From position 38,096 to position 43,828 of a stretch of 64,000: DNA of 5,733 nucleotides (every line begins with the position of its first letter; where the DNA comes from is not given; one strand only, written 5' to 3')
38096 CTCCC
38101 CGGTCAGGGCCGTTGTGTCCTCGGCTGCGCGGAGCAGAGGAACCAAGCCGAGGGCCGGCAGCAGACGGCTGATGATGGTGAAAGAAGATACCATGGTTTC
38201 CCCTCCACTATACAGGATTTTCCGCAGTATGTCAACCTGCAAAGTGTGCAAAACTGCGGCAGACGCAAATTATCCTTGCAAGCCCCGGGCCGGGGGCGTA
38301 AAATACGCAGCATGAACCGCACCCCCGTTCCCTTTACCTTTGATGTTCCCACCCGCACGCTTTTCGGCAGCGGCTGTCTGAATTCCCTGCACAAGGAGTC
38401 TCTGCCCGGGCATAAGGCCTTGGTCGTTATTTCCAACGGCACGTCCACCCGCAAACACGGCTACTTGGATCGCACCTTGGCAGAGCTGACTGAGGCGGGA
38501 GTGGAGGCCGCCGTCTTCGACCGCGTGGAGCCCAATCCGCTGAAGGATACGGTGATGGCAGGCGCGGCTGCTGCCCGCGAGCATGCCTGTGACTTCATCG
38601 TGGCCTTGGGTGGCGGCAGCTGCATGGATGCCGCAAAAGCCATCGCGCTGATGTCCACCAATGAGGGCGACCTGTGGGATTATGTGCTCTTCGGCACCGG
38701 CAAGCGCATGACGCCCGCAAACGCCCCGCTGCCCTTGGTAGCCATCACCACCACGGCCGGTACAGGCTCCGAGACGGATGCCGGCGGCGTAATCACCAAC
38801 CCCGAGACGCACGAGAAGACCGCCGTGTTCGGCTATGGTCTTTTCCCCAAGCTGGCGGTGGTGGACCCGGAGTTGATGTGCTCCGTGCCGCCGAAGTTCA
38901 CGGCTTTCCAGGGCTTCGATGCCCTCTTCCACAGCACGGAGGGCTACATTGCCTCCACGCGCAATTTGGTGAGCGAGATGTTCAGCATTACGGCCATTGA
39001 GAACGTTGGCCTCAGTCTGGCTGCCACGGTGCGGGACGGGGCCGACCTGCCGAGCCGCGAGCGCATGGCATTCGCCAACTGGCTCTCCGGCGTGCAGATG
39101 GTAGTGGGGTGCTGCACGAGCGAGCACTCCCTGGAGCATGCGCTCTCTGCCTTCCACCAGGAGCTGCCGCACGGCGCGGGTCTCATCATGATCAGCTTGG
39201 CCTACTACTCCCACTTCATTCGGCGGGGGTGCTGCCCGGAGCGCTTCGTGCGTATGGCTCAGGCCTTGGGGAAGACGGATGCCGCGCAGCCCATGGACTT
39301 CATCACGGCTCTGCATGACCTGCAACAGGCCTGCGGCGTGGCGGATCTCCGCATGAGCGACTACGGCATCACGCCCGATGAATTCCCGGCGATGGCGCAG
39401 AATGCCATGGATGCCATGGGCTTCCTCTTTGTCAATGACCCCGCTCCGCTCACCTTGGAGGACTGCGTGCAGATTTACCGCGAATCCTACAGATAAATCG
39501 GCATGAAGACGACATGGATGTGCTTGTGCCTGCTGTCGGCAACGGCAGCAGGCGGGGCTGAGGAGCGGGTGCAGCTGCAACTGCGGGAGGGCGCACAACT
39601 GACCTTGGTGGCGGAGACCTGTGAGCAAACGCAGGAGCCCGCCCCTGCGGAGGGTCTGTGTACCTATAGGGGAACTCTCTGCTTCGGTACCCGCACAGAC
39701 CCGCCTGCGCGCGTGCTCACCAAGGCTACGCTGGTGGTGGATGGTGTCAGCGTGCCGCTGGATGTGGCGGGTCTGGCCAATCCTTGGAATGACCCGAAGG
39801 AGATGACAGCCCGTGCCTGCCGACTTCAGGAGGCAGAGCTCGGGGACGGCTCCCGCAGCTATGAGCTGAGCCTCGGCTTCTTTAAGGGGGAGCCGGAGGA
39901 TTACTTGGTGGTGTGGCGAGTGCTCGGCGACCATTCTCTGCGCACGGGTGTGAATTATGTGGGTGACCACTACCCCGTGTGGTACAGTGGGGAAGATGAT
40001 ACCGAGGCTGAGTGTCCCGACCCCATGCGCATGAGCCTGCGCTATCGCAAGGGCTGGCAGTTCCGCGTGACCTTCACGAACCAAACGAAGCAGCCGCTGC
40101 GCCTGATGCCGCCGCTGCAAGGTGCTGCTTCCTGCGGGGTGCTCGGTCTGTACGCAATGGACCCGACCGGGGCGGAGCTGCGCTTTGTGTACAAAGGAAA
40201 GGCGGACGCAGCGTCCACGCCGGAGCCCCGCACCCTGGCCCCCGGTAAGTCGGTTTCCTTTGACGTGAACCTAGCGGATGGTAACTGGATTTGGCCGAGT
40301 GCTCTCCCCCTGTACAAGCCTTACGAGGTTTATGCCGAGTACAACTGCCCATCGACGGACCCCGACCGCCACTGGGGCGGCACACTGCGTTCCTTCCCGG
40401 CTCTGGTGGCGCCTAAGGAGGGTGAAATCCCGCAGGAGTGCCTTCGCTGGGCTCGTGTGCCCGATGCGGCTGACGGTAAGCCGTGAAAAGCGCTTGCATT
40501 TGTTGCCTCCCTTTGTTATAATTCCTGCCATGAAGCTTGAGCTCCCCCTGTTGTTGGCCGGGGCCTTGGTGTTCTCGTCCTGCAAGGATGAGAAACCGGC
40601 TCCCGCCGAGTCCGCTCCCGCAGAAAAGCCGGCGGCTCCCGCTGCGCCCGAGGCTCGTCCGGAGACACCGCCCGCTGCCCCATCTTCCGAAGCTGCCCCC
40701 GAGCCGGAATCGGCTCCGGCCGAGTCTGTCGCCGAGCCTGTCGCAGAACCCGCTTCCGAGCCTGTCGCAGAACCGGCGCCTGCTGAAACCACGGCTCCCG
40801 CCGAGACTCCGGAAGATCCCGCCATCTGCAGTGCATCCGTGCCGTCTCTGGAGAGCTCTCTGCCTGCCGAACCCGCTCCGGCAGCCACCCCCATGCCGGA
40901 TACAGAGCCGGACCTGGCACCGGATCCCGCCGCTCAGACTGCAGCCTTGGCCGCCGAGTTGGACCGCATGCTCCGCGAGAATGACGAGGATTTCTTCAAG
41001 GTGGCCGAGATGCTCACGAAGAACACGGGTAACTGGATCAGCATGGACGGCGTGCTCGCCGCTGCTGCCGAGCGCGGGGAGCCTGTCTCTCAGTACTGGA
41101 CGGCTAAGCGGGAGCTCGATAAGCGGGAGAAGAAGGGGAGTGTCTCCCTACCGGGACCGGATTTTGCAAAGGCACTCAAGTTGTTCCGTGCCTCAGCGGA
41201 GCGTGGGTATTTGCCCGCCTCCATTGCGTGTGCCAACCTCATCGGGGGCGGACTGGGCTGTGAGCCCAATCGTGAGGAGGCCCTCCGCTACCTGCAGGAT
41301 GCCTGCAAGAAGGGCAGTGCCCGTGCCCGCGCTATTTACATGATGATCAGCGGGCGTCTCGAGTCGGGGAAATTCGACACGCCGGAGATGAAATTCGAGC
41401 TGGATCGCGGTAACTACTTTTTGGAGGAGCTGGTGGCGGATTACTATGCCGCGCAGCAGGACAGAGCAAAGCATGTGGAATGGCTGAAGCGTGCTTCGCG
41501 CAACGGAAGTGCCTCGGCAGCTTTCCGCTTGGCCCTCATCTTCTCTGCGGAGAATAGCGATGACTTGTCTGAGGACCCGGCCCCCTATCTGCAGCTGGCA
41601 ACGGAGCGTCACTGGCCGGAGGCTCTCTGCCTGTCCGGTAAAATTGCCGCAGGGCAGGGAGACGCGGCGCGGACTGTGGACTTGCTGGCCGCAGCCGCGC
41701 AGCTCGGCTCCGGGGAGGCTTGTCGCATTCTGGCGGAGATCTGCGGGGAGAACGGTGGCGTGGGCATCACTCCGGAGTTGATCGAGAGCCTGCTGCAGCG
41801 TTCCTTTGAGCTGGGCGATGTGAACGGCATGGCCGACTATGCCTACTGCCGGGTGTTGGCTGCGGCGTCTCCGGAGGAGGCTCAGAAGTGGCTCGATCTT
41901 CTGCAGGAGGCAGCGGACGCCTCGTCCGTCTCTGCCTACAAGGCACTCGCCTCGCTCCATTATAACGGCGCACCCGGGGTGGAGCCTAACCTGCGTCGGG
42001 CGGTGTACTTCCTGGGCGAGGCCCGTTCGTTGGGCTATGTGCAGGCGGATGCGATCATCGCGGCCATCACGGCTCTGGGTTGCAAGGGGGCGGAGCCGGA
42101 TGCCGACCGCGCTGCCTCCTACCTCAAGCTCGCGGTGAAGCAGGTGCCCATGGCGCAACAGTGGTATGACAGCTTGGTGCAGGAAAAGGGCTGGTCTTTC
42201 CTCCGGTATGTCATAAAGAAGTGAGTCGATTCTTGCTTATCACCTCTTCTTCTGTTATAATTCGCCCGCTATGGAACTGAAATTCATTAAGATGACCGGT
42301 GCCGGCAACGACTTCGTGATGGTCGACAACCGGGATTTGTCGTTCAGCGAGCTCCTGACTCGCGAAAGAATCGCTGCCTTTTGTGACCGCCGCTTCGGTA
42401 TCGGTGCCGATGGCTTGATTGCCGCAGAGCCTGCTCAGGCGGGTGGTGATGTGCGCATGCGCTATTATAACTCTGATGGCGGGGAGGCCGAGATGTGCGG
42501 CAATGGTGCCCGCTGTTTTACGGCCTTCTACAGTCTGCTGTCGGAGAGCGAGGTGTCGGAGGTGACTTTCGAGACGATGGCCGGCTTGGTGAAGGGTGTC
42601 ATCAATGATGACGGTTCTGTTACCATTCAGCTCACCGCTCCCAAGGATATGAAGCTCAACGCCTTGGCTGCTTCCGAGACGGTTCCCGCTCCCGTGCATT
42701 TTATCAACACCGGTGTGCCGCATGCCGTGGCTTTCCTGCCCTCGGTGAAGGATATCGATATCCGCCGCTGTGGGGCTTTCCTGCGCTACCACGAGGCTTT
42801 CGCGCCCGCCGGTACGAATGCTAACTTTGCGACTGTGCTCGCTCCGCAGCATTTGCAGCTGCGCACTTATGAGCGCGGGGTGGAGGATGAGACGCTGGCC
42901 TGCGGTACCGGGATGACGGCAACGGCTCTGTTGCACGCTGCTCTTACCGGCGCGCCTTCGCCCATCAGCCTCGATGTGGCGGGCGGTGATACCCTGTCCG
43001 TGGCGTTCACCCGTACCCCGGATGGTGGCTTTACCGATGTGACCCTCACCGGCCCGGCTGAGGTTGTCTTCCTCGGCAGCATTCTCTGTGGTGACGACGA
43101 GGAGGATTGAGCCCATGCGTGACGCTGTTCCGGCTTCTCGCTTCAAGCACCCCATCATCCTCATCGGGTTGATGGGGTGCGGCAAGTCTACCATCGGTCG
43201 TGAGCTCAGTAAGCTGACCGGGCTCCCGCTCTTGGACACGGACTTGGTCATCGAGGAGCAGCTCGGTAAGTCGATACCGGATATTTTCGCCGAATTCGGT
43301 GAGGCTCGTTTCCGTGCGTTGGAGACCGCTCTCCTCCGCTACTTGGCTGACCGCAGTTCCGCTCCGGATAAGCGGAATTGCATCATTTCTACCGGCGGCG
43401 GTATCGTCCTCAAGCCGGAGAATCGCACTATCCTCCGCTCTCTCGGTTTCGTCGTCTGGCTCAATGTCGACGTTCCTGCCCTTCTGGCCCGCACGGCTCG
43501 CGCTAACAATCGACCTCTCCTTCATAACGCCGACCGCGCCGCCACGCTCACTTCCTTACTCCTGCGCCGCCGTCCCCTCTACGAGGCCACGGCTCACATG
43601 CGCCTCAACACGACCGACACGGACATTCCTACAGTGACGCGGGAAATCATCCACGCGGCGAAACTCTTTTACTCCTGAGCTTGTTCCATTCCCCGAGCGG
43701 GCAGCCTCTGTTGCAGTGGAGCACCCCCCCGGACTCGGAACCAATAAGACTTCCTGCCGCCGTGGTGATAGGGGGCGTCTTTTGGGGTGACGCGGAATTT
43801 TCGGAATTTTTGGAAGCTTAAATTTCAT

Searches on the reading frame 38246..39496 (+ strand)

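Call 42: search_protein_families(library=pfam, proteins=[window:38246-39496:+], max_evalue=0.00001)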
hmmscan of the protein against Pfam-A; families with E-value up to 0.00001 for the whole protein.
window:38246-39496:+ (416 aa): 3 families
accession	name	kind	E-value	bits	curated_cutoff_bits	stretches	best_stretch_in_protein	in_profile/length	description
PF00465.25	Fe-ADH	-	3.3e-52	176.9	31.3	1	35-208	1-168/168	Iron-containing alcohol dehydrogenase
PF25137.1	ADH_Fe_C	-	4.9e-30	105.1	27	1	219-415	1-194/194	Fe-containing alcohol dehydrogenase family, C-terminal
PF13685.12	Fe-ADH_2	-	2.1e-08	34.8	28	1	54-135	18-95/149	Iron-containing alcohol dehydrogenase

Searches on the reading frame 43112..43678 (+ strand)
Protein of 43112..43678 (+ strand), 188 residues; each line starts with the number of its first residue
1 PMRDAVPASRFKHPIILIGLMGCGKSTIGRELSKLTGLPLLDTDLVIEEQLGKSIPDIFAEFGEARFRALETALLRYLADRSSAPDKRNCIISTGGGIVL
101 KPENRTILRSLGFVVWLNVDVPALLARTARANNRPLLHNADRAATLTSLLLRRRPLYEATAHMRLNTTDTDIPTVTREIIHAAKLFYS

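Call 71: find_encoding_contigs(protein=window:43112-43678:+, flank=1500, max_places=10)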
Protein window:43112-43678:+ (188 aa): no gene with exactly this product is on record in the collection.
